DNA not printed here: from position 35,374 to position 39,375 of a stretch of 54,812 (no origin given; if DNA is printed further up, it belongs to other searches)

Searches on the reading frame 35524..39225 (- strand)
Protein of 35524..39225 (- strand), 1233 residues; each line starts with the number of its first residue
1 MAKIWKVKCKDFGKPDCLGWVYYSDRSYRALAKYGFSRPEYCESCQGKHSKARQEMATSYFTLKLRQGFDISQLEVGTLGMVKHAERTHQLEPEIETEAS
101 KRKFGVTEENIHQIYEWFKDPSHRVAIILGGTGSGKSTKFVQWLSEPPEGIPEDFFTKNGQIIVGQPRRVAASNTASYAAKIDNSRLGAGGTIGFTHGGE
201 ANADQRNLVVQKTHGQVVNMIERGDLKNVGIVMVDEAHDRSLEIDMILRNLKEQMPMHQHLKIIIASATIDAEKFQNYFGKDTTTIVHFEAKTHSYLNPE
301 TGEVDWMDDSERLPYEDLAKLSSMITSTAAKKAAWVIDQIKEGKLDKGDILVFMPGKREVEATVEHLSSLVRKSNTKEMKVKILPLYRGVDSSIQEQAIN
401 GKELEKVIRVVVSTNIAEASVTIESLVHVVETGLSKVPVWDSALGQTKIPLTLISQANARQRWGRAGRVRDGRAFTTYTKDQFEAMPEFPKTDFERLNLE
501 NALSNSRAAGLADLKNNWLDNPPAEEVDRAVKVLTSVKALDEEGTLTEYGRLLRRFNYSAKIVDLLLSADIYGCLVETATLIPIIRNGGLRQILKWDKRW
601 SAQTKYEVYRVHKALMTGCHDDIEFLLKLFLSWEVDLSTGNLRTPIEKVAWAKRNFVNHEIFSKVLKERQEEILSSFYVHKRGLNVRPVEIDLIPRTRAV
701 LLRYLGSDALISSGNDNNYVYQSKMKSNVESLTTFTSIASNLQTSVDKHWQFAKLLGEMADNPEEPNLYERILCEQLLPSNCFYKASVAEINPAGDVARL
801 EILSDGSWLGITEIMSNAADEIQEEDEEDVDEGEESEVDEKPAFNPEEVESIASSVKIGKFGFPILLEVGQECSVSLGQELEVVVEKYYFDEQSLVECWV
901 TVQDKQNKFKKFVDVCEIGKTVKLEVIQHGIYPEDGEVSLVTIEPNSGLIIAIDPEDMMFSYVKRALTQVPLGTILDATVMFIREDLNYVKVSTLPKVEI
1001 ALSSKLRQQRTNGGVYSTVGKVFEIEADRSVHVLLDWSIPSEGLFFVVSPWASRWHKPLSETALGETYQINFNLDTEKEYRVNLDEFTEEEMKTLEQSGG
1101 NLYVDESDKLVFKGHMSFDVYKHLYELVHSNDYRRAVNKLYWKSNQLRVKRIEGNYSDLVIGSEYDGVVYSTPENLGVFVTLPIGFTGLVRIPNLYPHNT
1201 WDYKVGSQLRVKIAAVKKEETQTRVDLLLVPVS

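Call 4: search_protein_families(library=pfam, proteins=[window:35524-39225:-], max_evalue=1)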
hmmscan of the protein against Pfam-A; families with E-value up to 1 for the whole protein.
window:35524-39225:- (1233 aa): 8 families
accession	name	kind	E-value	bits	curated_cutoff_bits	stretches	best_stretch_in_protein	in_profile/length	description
PF00270.35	DEAD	-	7.1e-11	42.6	26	1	123-274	14-163/167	DEAD/DEAH box helicase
PF00271.37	Helicase_C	-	2.4e-10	41.1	23.5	1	336-469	6-109/110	Helicase conserved C-terminal domain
PF01521.26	Fe-S_biosyn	-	0.0031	18.2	26.3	1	1079-1127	44-93/110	Iron-sulphur cluster biosynthesis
PF00575.29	S1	-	0.0043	17.8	22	1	1162-1221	5-67/74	S1 RNA binding domain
PF04408.29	HA2_N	-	0.036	14.6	21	1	530-555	1-26/29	Helicase associated domain (HA2), winged-helix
PF00437.27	T2SSE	-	0.095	11.8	24.9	1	101-143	121-162/370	Type II/IV secretion system protein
PF25199.1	nSTAND_NTPase5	-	0.13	12.6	34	0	119-142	37-60/145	Novel STAND NTPase 5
PF09026.15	CENP-B_dimeris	-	0.15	13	25.4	0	818-867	18-67/100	Centromere protein B dimerisation domain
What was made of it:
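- On DEAH/RHA helicase family: helicase 39225..35524: Pfam gives DEAD 7e-11, Helicase_C 2e-10 and a weak HA2_N hit (call 4).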

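Call 5: search_protein_families(library=padloc, proteins=[window:35524-39225:-], max_evalue=1)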
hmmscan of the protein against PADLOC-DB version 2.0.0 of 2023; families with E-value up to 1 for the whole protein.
window:35524-39225:- (1233 aa): 0 families

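Call 17: search_protein_families(library=ncbifam, proteins=[window:35524-39225:-], max_evalue=1)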
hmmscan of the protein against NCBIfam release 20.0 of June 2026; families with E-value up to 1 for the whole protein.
window:35524-39225:- (1233 aa): 5 families
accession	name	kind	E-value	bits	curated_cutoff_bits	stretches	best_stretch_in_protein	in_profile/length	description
TIGR01967.1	DEAH_box_HrpA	equivalog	2.9e-60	204.1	722.75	1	122-578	81-506/1284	ATP-dependent RNA helicase HrpA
TIGR01970.1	DEAH_box_HrpB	equivalog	1.7e-57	195.4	546.15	1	127-589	21-446/825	ATP-dependent helicase HrpB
NF008348.1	PRK11131.1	equivalog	5.4e-56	189.6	1400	1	112-579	74-509/1287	ATP-dependent RNA helicase HrpA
NF008662.0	PRK11664.1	equivalog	6.5e-54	183.4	1053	1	127-585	24-445/813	ATP-dependent helicase HrpB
NF006363.0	PRK08582.1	equivalog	0.13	12.4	171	1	1161-1219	5-66/140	S1 domain-containing RNA-binding protein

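Call 18: search_protein_families(library=phrogs, proteins=[window:35524-39225:-], max_evalue=1)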
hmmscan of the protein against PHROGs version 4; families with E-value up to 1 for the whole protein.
window:35524-39225:- (1233 aa): 2 families
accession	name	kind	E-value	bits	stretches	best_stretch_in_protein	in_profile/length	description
phrog_2376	-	other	0.092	13.1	1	60-145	10-95/363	ATPase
phrog_3717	-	head and packaging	0.16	12.4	1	107-142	7-42/277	terminase large subunit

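Call 26: search_solved_structures(query=window:35524-39225:-, max_evalue=0.001)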
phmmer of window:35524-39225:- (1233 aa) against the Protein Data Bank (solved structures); distinct sequences matched with E-value up to 0.001: 64 (the best 60 are shown).
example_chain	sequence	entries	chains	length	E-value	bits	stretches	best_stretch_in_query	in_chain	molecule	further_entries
6i3o_A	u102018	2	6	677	4.3e-56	193.6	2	347-603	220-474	Putative pre-mRNA splicing factor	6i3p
8cnt_A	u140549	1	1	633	5.5e-56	193.2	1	123-585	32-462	Pre-mRNA splicing factor ATP-dependent RNA helicase prp16-like protein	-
6qic_A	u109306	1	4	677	1.1e-55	192.2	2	347-603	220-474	Putative pre-mRNA splicing factor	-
6rm8_A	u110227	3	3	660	3.2e-55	190.7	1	122-602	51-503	Putative mRNA splicing factor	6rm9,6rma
6fa9_A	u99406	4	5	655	3.8e-55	190.4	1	122-602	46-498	Putative mRNA splicing factor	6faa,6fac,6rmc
6zm2_A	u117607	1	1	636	4.4e-55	190.2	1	122-602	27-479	Putative mRNA splicing factor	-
6fa5_A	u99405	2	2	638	4.4e-55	190.2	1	122-602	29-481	Putative mRNA splicing factor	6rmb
9l5s_z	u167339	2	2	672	9e-55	189.2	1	123-590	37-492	RNA helicase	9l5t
6hys_A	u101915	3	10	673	1e-52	182.4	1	123-586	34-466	ATP-dependent RNA helicase DHX8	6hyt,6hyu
28zi_A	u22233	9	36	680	1e-52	182.3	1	123-586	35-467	ATP-dependent RNA helicase DHX8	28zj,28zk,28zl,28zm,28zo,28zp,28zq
28zs_A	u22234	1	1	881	2.5e-52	181.1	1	123-586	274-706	Glutathione S-transferase class-mu 26 kDa isozyme,ATP-dependent RNA helicase DHX8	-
6icz_Y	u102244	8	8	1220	6.6e-52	179.7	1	123-586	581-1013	ATP-dependent RNA helicase DHX8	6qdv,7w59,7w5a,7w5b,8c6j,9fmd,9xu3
5xjc_Y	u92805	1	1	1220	6.6e-52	179.7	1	123-586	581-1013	ATP-dependent RNA helicase DHX8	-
5yzg_Z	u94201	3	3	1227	2.6e-51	177.7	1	123-583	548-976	Pre-mRNA-splicing factor ATP-dependent RNA helicase PRP16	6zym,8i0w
5z56_x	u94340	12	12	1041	5.8e-51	176.6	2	347-584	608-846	Putative pre-mRNA-splicing factor ATP-dependent RNA helicase DHX16 | Pre-mRNA-splicing factor ATP-dependent RNA helicase DHX16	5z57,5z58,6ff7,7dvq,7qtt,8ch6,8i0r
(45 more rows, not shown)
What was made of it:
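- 35524..39225 (-): DEAH/RHA RNA helicase, 1233 aa. It has an N-terminal Zn-ribbon (C9, C17, C42, C45), a GSGKST...DEAH core, a winged-helix/HA2 region, an acidic linker and a C-terminal S1/OB region. It is the obligate, separately transcribed partner of the trio. Calls 4, 17, 26 (Prp22/DHX8/Prp43/HrpA, E 1e-47 to 1e-56).
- On DEAH/RHA helicase family: helicase 39225..35524: PDB hits to Prp22, DHX8, Prp43 and HrpA are at E 1e-47 to 1e-56 (call 26).
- Closest known: Bacterial HrpA/HrpB and eukaryotic DEAH/RHA helicases. Same: The helicase core, the GSGKST and DEAH motifs and the winged-helix/HA2 region match at E 1e-47 to 1e-56 (calls 17, 26).
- The helicase is closest to Prp22/DHX8/Prp43/HrpA and carries S1 domains (calls 17, 26).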
